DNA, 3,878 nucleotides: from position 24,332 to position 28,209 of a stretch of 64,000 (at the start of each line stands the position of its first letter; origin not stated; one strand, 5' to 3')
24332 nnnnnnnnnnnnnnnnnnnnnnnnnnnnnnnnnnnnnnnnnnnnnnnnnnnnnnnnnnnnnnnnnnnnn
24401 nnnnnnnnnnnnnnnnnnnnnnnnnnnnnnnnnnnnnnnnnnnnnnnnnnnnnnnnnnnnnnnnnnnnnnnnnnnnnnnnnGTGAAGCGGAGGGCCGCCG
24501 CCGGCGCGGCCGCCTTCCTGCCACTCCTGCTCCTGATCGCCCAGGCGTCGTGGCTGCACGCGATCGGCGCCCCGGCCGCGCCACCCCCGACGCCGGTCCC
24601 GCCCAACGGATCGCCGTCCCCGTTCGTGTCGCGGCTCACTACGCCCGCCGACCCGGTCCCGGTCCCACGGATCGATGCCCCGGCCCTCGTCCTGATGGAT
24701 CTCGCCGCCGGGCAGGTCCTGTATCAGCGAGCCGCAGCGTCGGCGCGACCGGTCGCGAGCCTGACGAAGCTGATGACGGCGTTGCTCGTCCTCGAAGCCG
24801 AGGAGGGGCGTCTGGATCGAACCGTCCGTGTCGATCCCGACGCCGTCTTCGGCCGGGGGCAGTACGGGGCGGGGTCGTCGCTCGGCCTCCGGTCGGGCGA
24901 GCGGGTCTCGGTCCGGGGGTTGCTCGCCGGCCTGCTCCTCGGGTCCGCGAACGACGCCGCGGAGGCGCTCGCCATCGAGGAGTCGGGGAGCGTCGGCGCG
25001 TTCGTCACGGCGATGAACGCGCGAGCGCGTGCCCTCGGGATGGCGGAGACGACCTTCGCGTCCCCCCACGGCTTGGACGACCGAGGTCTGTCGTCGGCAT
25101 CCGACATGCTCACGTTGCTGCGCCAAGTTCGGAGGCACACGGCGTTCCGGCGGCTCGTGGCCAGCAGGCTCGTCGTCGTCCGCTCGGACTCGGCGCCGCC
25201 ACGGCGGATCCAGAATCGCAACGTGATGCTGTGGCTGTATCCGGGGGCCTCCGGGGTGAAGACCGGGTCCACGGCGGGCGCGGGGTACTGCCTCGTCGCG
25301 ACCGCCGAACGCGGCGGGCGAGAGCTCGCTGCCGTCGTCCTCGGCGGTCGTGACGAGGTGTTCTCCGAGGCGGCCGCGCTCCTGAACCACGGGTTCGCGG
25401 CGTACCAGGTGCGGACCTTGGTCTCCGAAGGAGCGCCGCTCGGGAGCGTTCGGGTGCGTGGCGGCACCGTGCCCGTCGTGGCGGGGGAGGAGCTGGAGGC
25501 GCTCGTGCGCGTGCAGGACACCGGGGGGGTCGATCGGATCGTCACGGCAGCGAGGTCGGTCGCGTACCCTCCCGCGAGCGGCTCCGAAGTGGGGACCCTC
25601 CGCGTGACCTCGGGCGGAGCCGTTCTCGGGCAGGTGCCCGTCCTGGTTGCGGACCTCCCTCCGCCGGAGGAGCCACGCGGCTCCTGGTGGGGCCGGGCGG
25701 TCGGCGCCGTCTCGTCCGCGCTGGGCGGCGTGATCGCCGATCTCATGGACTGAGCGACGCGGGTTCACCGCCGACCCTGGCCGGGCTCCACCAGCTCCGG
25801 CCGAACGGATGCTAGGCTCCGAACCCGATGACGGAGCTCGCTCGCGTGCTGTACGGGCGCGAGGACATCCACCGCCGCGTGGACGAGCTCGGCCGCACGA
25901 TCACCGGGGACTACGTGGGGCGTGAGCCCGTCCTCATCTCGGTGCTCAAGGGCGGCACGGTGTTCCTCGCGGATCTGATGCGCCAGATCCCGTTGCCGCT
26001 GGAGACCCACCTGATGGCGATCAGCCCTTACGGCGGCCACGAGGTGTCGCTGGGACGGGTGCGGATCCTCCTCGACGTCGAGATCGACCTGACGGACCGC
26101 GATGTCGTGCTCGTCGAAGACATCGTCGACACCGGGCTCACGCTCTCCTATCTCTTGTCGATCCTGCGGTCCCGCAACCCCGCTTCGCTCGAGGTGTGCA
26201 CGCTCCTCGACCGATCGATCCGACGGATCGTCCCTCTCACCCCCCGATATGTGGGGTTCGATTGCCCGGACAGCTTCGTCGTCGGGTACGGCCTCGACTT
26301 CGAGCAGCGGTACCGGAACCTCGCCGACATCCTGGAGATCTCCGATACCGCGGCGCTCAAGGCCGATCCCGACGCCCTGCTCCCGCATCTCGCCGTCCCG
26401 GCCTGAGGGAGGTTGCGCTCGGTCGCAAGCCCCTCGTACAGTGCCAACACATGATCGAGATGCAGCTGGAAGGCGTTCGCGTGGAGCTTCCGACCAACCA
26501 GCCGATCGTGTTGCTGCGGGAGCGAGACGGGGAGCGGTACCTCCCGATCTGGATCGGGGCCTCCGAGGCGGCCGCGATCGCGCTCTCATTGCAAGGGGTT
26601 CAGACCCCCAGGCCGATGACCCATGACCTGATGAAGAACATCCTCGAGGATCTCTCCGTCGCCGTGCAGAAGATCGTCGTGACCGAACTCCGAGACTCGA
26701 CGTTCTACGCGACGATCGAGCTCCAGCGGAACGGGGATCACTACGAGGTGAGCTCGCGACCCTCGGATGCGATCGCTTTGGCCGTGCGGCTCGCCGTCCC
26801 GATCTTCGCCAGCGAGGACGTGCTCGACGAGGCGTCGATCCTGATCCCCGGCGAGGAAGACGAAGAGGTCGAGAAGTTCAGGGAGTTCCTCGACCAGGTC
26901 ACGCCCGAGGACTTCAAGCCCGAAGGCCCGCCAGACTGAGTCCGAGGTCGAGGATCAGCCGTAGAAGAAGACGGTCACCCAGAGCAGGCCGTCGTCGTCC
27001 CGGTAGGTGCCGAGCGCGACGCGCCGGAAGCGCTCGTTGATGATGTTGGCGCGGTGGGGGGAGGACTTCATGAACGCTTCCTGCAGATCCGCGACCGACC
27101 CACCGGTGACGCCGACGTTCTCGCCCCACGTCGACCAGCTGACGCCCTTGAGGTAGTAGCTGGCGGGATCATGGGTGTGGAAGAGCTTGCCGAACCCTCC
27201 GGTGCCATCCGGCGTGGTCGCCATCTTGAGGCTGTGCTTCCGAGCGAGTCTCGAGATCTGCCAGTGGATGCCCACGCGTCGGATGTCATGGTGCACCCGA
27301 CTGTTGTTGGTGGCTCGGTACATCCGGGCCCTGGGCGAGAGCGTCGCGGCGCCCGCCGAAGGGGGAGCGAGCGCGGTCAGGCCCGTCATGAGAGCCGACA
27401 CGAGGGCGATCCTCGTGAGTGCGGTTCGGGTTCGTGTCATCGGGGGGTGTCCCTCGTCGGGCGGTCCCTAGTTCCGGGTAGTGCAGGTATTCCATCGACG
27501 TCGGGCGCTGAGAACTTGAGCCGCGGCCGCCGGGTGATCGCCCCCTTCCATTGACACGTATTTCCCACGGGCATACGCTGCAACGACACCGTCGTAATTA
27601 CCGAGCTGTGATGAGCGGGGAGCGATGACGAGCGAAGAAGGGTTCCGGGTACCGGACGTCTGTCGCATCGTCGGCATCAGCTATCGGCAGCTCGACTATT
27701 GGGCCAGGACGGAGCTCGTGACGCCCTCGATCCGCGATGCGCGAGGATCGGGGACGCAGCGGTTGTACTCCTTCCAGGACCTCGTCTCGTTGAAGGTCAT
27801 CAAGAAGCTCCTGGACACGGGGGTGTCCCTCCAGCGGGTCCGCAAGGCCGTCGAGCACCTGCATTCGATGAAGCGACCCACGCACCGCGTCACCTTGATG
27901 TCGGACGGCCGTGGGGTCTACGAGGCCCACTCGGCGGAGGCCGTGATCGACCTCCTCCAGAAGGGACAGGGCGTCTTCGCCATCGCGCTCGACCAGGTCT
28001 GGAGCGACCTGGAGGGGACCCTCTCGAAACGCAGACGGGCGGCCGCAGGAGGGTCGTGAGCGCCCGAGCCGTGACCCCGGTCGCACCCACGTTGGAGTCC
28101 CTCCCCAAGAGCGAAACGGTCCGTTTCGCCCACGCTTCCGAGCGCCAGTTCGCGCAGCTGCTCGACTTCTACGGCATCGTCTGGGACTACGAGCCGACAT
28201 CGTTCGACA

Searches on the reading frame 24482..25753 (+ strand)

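Call 79: search_protein_families(library=pfam, proteins=[window:24482-25753:+])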
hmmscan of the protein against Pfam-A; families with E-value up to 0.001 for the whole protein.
window:24482-25753:+ (423 aa): 3 families
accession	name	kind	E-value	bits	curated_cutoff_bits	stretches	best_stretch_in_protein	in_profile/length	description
PF00768.25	Peptidase_S11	-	1.1e-54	185.8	27.6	1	61-289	7-237/239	D-alanyl-D-alanine carboxypeptidase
PF13354.11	Beta-lactamase2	-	8.2e-10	38.8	22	1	70-231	3-161/214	Beta-lactamase enzyme family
PF07943.18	PBP5_C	-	2.6e-05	24.7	21.2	1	308-390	1-86/91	Penicillin-binding protein 5, C-terminal domain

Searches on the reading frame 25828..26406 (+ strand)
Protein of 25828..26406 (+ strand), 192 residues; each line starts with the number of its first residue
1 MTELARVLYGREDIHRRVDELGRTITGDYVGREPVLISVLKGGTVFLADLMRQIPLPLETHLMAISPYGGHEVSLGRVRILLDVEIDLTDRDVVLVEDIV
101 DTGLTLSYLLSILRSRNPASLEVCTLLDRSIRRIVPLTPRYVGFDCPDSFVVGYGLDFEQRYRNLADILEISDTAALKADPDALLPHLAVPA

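Call 79: search_protein_families(library=pfam, proteins=[window:25828-26406:+])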
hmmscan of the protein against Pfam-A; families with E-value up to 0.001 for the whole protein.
window:25828-26406:+ (192 aa): 1 family
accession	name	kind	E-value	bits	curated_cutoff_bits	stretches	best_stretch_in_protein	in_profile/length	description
PF00156.33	Pribosyltran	-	5.4e-22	78.2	26.3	1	14-158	5-157/158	Phosphoribosyl transferase domain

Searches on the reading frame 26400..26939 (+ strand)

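Call 47: search_protein_families(library=ncbifam, proteins=[window:26400-26939:+], max_evalue=0.01)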
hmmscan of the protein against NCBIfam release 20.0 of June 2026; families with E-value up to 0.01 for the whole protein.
window:26400-26939:+ (179 aa): 0 families

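Call 79: search_protein_families(library=pfam, proteins=[window:26451-26939:+])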
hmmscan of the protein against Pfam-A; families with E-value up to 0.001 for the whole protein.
window:26451-26939:+ (162 aa): 1 family
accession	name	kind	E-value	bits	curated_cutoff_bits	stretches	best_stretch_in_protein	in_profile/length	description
PF02577.19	BFN_dom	-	2e-43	147.2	27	1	20-130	1-109/112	Bifunctional nuclease domain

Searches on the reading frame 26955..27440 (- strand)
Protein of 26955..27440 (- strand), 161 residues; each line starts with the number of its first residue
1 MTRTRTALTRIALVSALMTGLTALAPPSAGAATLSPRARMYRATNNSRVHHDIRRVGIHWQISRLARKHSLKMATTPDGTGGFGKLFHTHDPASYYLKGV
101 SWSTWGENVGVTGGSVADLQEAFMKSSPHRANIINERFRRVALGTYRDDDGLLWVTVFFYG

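Call 79: search_protein_families(library=pfam, proteins=[window:26955-27440:-])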
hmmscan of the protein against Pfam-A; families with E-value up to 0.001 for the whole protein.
window:26955-27440:- (161 aa): 1 family
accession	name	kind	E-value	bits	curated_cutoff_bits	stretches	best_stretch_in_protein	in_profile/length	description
PF00188.32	CAP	-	1.3e-07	32.9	21.1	1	42-157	2-116/117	Cysteine-rich secretory protein family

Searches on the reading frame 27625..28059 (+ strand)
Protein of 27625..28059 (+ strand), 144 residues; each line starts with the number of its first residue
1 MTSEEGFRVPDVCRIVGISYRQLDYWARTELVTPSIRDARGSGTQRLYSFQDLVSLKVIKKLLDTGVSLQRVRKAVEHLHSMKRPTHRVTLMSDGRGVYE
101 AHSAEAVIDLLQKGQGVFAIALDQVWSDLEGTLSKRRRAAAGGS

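Call 79: search_protein_families(library=pfam, proteins=[window:27625-28059:+])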
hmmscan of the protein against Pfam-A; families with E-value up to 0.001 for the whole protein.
window:27625-28059:+ (144 aa): 2 families
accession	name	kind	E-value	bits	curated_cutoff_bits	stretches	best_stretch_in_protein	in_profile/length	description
PF13411.12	MerR_1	-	3.6e-15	56.3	21.6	1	8-77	2-67/69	MerR HTH family regulatory protein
PF00376.29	MerR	-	0.00024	21.3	28.2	1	11-41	4-34/38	MerR family regulatory protein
